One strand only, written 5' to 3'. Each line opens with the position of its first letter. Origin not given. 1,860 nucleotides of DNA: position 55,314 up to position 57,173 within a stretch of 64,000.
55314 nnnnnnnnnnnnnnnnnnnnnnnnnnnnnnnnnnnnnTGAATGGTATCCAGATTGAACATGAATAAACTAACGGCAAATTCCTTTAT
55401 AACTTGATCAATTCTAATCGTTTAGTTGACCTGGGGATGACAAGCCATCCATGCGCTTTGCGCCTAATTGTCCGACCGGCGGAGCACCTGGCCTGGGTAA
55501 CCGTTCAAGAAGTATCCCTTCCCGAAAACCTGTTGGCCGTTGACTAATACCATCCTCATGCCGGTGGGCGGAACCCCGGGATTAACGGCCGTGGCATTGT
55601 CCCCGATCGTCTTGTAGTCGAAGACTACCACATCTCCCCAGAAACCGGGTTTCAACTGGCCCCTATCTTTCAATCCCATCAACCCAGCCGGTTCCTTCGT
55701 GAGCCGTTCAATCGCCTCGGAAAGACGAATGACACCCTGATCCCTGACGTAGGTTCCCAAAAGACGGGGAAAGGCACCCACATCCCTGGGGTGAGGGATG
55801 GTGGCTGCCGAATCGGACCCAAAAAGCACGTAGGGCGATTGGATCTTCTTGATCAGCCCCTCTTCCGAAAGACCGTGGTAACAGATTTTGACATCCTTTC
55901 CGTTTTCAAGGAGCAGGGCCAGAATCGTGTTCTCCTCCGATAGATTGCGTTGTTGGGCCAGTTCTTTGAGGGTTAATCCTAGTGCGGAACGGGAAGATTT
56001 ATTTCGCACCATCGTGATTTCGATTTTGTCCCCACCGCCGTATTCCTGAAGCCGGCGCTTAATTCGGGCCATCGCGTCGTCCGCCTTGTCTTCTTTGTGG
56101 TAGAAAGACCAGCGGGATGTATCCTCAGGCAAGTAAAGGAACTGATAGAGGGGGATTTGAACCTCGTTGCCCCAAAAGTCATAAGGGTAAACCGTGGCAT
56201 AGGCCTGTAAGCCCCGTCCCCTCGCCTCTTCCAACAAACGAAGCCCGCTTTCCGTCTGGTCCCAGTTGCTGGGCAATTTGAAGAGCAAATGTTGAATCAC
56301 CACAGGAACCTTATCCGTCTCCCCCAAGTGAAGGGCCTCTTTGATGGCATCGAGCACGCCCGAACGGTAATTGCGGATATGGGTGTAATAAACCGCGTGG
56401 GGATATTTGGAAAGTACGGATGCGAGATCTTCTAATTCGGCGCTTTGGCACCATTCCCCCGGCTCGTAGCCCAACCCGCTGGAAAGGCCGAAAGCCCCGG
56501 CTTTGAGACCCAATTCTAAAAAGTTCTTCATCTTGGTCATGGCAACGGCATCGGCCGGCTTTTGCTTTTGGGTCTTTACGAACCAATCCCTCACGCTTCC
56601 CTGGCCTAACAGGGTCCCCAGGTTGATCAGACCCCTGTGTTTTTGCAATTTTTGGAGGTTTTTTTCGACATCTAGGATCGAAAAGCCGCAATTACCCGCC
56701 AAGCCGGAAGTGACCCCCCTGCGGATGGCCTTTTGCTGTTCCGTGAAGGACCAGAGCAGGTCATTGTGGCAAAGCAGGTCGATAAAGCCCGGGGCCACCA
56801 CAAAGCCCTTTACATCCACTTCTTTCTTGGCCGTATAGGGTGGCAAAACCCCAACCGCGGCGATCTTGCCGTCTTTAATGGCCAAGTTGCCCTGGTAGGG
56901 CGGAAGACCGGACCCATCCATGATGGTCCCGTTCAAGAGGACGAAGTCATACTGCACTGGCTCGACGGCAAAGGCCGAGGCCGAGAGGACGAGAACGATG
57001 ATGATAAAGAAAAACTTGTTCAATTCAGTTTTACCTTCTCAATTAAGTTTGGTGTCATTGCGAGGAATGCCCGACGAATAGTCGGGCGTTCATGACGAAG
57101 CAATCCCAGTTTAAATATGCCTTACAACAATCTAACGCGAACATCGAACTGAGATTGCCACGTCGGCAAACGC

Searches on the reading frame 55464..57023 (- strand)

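Call 3: search_protein_families(library=pfam, proteins=[window:55464-57023:-], max_evalue=0.01)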
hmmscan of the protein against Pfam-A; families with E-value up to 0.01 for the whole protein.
window:55464-57023:- (519 aa): 2 families
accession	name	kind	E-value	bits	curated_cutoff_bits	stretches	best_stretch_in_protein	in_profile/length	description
PF07969.17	Amidohydro_3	-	5.2e-15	56.3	29.7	1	399-500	369-472/472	Amidohydrolase family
PF01979.26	Amidohydro_1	-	0.00017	21.4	25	1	391-499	244-345/345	Amidohydrolase family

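Call 4: search_protein_families(library=ncbifam, proteins=[window:55464-57023:-], max_evalue=0.01)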
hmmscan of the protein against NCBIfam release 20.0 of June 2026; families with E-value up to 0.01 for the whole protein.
window:55464-57023:- (519 aa): 47 families (the best 25 are shown)
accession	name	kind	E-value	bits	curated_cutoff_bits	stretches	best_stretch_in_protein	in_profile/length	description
NF006560.0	PRK09061.1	subfamily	6.1e-48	163.4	340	1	10-517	11-514/517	amidohydrolase family protein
NF006689.0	PRK09237.1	equivalog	9.9e-14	50.7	371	2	24-115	2-98/383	amidohydrolase/deacetylase family metallohydrolase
NF006845.0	PRK09357.2-6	equivalog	1.2e-11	43.9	728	2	29-110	5-85/428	dihydroorotase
NF005791.0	PRK07627.1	equivalog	3.9e-11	42.5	442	1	30-85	6-62/425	dihydroorotase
NF011984.0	PRK15446.1-5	equivalog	6.6e-10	38.3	260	1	427-469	318-360/379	alpha-D-ribose 1-methylphosphonate 5-triphosphate diphosphatase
NF011987.0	PRK15446.2-3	subfamily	2.7e-09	36.3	253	1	427-477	322-372/395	alpha-D-ribose 1-methylphosphonate 5-triphosphate diphosphatase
TIGR02318.1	phosphono_phnM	equivalog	4e-09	35.9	390.55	2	428-471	316-359/376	phosphonate metabolism protein PhnM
TIGR00857.1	pyrC_multi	subfamily_domain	6.8e-09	35.2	279.05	2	45-111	6-70/412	dihydroorotase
NF011989.0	PRK15446.2-5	equivalog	8.2e-09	34.7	565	2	46-86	22-62/385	alpha-D-ribose 1-methylphosphonate 5-triphosphate diphosphatase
NF006559.0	PRK09060.1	equivalog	9.4e-09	34.1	482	1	24-86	4-64/444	dihydroorotase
NF009060.0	PRK12394.1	equivalog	1e-08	34.4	442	1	24-86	2-64/381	metallo-dependent hydrolase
NF011990.0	PRK15446.2-6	subfamily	3.2e-08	32.7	233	1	427-501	321-384/390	alpha-D-ribose 1-methylphosphonate 5-triphosphate diphosphatase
NF006837.0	PRK09357.1-2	equivalog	1.9e-07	30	575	0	417-471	331-383/428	dihydroorotase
TIGR03583.1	EF_0837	hypoth_equivalog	2.5e-07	30.1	432.15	1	46-114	17-90/365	amidohydrolase/deacetylase family metallohydrolase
NF009059.0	PRK12393.1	equivalog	2.5e-07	29.8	543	1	46-105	30-84/460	amidohydrolase family protein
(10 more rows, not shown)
